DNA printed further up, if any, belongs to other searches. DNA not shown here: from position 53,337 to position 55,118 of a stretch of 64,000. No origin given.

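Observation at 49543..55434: Geobacter-type inner-membrane quinol-oxidising cytochrome set: two tandem CbcL-like fusions, an ImcH-like 7-haem protein and a monohaem cytochrome c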

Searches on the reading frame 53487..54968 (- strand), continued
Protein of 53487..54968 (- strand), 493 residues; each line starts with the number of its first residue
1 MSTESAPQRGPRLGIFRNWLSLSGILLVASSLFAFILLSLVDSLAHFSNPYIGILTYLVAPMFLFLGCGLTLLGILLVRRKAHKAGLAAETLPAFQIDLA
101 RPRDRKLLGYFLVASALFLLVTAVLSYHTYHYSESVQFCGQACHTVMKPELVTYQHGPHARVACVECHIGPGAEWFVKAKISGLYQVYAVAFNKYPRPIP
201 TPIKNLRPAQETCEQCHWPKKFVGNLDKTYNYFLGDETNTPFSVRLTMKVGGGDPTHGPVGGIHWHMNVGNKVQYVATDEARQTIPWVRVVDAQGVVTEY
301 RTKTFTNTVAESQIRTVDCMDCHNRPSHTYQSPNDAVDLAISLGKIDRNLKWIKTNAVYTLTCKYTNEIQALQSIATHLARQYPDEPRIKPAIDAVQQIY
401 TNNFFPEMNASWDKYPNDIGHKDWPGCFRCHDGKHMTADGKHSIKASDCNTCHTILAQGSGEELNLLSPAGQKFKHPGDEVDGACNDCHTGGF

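Call 13: find_encoding_contigs(protein=P0100, flank=10000, max_places=2)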
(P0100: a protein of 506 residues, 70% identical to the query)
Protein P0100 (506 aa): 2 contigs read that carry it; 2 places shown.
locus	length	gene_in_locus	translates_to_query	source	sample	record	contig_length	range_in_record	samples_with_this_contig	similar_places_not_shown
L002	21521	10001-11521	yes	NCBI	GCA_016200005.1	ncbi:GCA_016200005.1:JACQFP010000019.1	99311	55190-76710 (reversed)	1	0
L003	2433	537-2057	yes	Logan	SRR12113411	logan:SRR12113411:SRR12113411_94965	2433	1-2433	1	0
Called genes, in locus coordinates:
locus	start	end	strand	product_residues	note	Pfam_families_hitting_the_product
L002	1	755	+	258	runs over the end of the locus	PF01209:Ubie_methyltran, PF01135:PCMT, PF13489:Methyltransf_23, PF06325:PrmA (weak), PF13847:Methyltransf_31, PF08241:Methyltransf_11, PF08242:Methyltransf_12, PF13649:Methyltransf_25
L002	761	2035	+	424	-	PF00033:Cytochrome_B, PF14358:DUF4405 (weak), PF13631:Cytochrom_B_N_2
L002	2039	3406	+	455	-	PF14522:Cytochrome_C7 (faint), PF00034:Cytochrom_C (weak), PF13442:Cytochrome_CBB3 (weak), PF02433:FixO (weak), PF00034:Cytochrom_C, PF02433:FixO (weak), PF00034:Cytochrom_C, PF13442:Cytochrome_CBB3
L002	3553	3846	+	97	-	-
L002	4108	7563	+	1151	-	PF00034:Cytochrom_C (faint), PF13442:Cytochrome_CBB3 (faint), PF14522:Cytochrome_C7 (faint), PF14537:Cytochrom_c3_2 (faint), PF22113:Mtrc-MtrF_II-IV_dom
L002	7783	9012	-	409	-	PF01011:PQQ (faint), PF13360:PQQ_2, PF13570:Beta-prop_ACSF4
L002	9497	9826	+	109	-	PF00034:Cytochrom_C, PF13442:Cytochrome_CBB3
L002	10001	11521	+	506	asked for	PF03264:Cytochrom_NNT (weak)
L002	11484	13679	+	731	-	PF14537:Cytochrom_c3_2 (faint), PF02085:Cytochrom_CIII (weak), PF09699:Paired_CXXCH_1 (faint), PF14522:Cytochrome_C7 (faint), PF01292:Ni_hydr_CYTB (weak)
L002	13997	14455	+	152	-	PF14537:Cytochrom_c3_2 (weak)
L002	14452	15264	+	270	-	PF00037:Fer4 (weak), PF12797:Fer4_2 (weak), PF12838:Fer4_7 (weak), PF13237:Fer4_10, PF13247:Fer4_11, PF00037:Fer4 (weak), PF12797:Fer4_2 (weak), PF12837:Fer4_6 (weak), +6 more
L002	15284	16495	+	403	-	PF03916:NrfD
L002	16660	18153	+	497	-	PF13372:Alginate_exp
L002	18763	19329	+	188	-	PF07638:Sigma70_ECF, PF08281:Sigma70_r4_2 (faint)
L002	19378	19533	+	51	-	-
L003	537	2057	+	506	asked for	PF03264:Cytochrom_NNT (weak)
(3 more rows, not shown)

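Call 15: search_solved_structures(query=window:53487-54968:-, max_evalue=0.01)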
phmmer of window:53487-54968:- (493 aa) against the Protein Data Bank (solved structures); distinct sequences matched with E-value up to 0.01: 0.

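Call 28: find_encoding_contigs(protein=P0004, flank=10000, max_places=2)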
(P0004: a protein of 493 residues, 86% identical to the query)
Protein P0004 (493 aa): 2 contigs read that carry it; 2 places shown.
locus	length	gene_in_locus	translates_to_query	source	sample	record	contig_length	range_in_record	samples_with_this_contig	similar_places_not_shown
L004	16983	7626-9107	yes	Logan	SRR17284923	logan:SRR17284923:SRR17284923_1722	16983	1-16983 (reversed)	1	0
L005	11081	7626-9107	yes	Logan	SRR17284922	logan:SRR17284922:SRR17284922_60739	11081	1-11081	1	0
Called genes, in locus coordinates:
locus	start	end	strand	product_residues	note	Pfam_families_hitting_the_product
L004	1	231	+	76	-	?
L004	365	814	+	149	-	PF14522:Cytochrome_C7 (faint), PF14537:Cytochrom_c3_2 (faint), PF09699:Paired_CXXCH_1 (faint)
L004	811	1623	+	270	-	PF13187:Fer4_9 (faint), PF12797:Fer4_2 (weak), PF12800:Fer4_4 (faint), PF12838:Fer4_7 (weak), PF13237:Fer4_10 (weak), PF13247:Fer4_11, PF00037:Fer4 (weak), PF12837:Fer4_6 (weak), +2 more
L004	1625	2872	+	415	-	PF03916:NrfD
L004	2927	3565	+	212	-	PF09699:Paired_CXXCH_1 (faint), PF14522:Cytochrome_C7 (weak)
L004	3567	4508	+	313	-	PF12838:Fer4_7, PF13187:Fer4_9 (weak), PF13247:Fer4_11, PF00037:Fer4 (weak), PF12797:Fer4_2 (weak), PF13237:Fer4_10 (weak), PF12838:Fer4_7 (weak), PF13247:Fer4_11, +5 more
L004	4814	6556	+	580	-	PF03916:NrfD, PF00027:cNMP_binding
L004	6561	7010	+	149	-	-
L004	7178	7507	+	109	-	PF00034:Cytochrom_C, PF13442:Cytochrome_CBB3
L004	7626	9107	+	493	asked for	PF03264:Cytochrom_NNT (weak), PF14522:Cytochrome_C7 (faint), PF14537:Cytochrom_c3_2 (faint)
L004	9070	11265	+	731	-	PF14522:Cytochrome_C7 (faint), PF09699:Paired_CXXCH_1 (faint), PF14537:Cytochrom_c3_2 (weak)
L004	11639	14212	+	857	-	PF08305:NPCBM, PF01055:Glyco_hydro_31_2nd, PF02065:Melibiase, PF16874:Glyco_hydro_36C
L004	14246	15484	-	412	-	-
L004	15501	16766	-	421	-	PF00149:Metallophos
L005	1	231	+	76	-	?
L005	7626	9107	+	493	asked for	PF03264:Cytochrom_NNT (weak), PF14522:Cytochrome_C7 (faint), PF14537:Cytochrom_c3_2 (faint)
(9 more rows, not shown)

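Call 37: find_related_loci(query=window:53487-54968:-, collection=genome_contigs, flank=10000)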
Query window:53487-54968:- (493 aa) in genome_contigs; peptide patterns used: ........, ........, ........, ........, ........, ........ (x = any residue, [..] = any of these).
600 stretches matched a pattern (row limit reached: there are more); 593 encode a relative of the query (tblastn E <= 1e-3); the best 80 are kept; 80 distinct loci.
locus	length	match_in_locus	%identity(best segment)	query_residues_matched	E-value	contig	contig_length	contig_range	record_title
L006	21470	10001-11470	81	1-493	0e+0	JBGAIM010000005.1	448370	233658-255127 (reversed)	MAG: Limisphaerales bacterium isolate MAG_AAO_H125.05 AAOH125-5_opera_contig_75, whole genome shotgun sequence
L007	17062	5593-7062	78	1-493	0e+0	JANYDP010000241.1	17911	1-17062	MAG: Verrucomicrobia bacterium isolate 336R_metabinner_71_sub 336R_k141_2496421, whole genome shotgun sequence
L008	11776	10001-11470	78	1-493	0e+0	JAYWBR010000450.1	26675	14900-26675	MAG: Verrucomicrobiota bacterium isolate GL93_UP_metabat_23 GL93_UP_metabat_23_449, whole genome shotgun sequence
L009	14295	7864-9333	79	1-493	0e+0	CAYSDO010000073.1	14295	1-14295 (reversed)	MAG TPA_asm: uncultured Bifidobacterium sp. isolate binchicken_co118_346 genome assembly, contig: NODE_4624_length_14295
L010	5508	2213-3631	81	18-493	0e+0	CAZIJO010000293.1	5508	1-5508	MAG TPA_asm: uncultured Bifidobacterium sp. isolate SRP287453_co1_106 genome assembly, contig: NODE_29161_length_5508_co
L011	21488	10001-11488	72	1-493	0e+0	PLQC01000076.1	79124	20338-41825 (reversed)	MAG: Limisphaerales bacterium isolate bog_1460 73.20120700_S2X.40_contig_1329, whole genome shotgun sequence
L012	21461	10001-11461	67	2-493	0e+0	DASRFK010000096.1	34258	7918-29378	MAG TPA_asm: Verrucomicrobiia bacterium isolate SMAG_U10030 k141_204069, whole genome shotgun sequence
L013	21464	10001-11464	67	2-492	0e+0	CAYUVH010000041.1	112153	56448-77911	MAG TPA_asm: uncultured Verrucomicrobiota bacterium isolate binchicken_co200_328 genome assembly, contig: k141_213353, w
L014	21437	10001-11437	67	12-493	0e+0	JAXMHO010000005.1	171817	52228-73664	MAG: Verrucomicrobiota bacterium isolate STL-VER6 C2.52.fa-5, whole genome shotgun sequence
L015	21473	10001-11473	67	1-493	0e+0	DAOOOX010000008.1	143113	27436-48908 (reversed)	MAG TPA_asm: Verrucomicrobiia bacterium isolate AMR_MDS_2612 NODE_85_length_143113_cov_13.243587, whole genome shotgun s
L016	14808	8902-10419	67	1-493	0e+0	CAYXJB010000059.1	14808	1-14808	MAG TPA_asm: uncultured Verrucomicrobiota bacterium isolate binchicken_co30_150 genome assembly, contig: NODE_2802_lengt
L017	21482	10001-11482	66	12-493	0e+0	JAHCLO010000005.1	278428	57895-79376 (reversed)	MAG: Verrucomicrobiia bacterium isolate TGS_VER2 VER2_5, whole genome shotgun sequence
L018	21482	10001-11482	64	1-493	0e+0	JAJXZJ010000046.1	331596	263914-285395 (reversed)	MAG: bacterium isolate BP7.bin47 NODE_12_length_331596_cov_2.767269, whole genome shotgun sequence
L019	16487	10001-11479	65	1-493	0e+0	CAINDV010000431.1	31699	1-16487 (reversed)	MAG: uncultured Verrucomicrobia bacterium isolate Loclat_bin-20771 genome assembly, contig: bin-20771:0431/1379, whole g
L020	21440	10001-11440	65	15-493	0e+0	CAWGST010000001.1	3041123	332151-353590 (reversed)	MAG: uncultured Verrucomicrobiae bacterium isolate MFD05580.bin.1.36 genome assembly, contig: contig_2078, whole genome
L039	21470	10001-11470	62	15-493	0e+0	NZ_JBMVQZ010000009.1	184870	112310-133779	Limisphaera sp. 4302-co NODE_9, whole genome shotgun sequence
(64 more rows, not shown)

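Call 55: predict_structure(alignment_id=A1)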
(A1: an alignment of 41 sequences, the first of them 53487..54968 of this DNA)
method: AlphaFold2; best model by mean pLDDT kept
length: 493 residues; sequences in the alignment: 41
mean_pLDDT: 57.5   pTM: 0.32
mean pLDDT of the five models: 57.5, 51.5, 51.0, 49.3, 46.3
residues with pLDDT >= 90: 35; 70-90: 164; 50-70: 79; < 50: 215
segments of 3 or more residues with pLDDT < 50: 1-8, 125-228, 245-269, 318-329, 406-412, 414-427, 450-493
pLDDT, mean of each block of 10 residues (from residue 1): 44 63 81 81 68 78 88 80 64 54 69 72 50 28 24 30 41 38 33 36 31 30 38 78 50 28 33 70 72 78 80 63 39 79 87 91 80 92 92 90 51 42 43 74 64 30 35 30 33 28
secondary structure, 60 per line:
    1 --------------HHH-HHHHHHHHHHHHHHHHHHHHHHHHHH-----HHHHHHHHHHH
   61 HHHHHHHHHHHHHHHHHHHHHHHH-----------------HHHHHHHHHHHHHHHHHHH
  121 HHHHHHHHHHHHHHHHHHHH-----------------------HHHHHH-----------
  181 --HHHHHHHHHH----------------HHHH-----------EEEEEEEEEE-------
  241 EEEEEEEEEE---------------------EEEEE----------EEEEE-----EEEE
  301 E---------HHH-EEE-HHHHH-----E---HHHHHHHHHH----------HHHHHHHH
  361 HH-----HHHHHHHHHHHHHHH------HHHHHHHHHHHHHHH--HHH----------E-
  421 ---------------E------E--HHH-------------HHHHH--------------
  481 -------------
elements in order: H19-44 H50-84 H102-140 H164-169 H183-192 H209-212 E224-233 E241-250 E272-276 E287-291 E297-301 E315-317 H319-323 H333-342 H353-362 H368-382 H389-403 H462-466

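Call 60: search_protein_representatives(protein=window:53487-54968:-)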
Query: 493 residues. Proteins with E-value up to 0.001 (for the whole library): 3354; up to 1e-10: 2010; up to 1e-30: 768. The best 150 are listed.
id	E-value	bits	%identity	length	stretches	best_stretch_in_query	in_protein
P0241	6.8e-166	569.5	53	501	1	10-491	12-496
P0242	3.9e-148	510.9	48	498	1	9-492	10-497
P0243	9.4e-148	509.7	48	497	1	15-492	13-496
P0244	2.2e-145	501.9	50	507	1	7-492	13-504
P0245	5.1e-139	480.9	47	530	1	12-490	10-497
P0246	9.3e-136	470.1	48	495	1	14-491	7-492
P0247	9.4e-136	470.1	48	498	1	16-489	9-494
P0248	5.0e-132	457.8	47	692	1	15-492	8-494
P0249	1.6e-130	452.8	47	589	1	5-464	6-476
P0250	2.7e-127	442.2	47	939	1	15-492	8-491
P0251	1.1e-126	440.2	54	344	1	148-492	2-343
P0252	1.6e-126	439.6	45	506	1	14-490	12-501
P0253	3.8e-126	438.4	44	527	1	10-489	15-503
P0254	2.4e-125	435.7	47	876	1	17-457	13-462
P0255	6.0e-125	434.4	45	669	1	8-492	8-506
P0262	1.8e-117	409.7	43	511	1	15-492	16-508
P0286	2.0e-105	370.0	41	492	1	16-491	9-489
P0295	4.7e-102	358.9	40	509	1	13-492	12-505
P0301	8.6e-101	354.7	38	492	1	15-491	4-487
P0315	5.1e-96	339.0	37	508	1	13-492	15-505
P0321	7.5e-94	331.9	39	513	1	12-489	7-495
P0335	8.6e-92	325.1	39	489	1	33-493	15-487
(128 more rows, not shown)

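Call 63: list_cluster_members(proteins=[P0301, P0321, P0246, P0286, P0335, P0244, P0262, P0295, P0247, P0315])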
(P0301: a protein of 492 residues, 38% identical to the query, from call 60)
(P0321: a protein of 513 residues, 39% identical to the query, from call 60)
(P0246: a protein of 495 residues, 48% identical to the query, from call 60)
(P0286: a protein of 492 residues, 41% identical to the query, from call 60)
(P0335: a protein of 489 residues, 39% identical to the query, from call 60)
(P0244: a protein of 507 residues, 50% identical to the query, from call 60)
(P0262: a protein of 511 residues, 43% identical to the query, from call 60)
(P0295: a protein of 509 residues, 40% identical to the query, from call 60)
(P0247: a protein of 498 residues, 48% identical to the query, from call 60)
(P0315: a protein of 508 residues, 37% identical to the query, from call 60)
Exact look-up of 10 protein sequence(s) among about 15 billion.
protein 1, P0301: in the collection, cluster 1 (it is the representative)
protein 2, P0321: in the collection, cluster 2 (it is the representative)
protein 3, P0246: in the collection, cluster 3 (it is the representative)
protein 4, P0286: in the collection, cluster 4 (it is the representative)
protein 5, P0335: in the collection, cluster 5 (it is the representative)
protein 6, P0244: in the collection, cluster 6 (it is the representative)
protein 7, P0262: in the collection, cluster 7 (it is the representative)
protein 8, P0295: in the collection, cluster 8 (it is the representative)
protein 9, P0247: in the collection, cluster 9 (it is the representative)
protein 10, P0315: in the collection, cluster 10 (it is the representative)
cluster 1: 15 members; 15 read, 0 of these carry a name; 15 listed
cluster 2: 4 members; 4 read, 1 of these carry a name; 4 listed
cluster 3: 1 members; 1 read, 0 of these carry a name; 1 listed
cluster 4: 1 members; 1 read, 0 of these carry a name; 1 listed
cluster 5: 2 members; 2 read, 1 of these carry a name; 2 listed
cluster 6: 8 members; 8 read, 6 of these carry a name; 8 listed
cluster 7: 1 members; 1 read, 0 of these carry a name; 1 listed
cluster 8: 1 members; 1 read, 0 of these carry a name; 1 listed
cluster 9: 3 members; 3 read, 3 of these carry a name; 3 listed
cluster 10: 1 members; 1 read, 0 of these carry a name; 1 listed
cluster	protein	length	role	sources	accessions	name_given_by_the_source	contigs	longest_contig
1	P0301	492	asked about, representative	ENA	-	-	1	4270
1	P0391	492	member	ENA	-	-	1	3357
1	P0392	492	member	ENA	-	-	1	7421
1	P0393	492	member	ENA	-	-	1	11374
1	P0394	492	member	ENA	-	-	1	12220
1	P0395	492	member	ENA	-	-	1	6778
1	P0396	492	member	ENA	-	-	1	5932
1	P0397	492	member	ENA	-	-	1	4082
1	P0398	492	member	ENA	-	-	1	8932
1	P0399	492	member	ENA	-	-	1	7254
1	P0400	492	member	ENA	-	-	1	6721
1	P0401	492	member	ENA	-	-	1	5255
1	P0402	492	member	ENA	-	-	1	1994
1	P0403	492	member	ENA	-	-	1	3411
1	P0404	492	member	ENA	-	-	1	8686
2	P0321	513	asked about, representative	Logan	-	-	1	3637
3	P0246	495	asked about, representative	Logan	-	-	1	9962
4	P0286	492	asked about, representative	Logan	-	-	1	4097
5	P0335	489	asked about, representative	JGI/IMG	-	nitrate/TMAO reductase-like tetraheme cytochrome c subunit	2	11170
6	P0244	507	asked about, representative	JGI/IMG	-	nitrate/TMAO reductase-like tetraheme cytochrome c subunit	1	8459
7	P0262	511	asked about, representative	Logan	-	-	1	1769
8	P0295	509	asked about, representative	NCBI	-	-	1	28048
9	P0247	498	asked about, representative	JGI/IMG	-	nitrate/TMAO reductase-like tetraheme cytochrome c subunit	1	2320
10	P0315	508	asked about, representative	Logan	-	-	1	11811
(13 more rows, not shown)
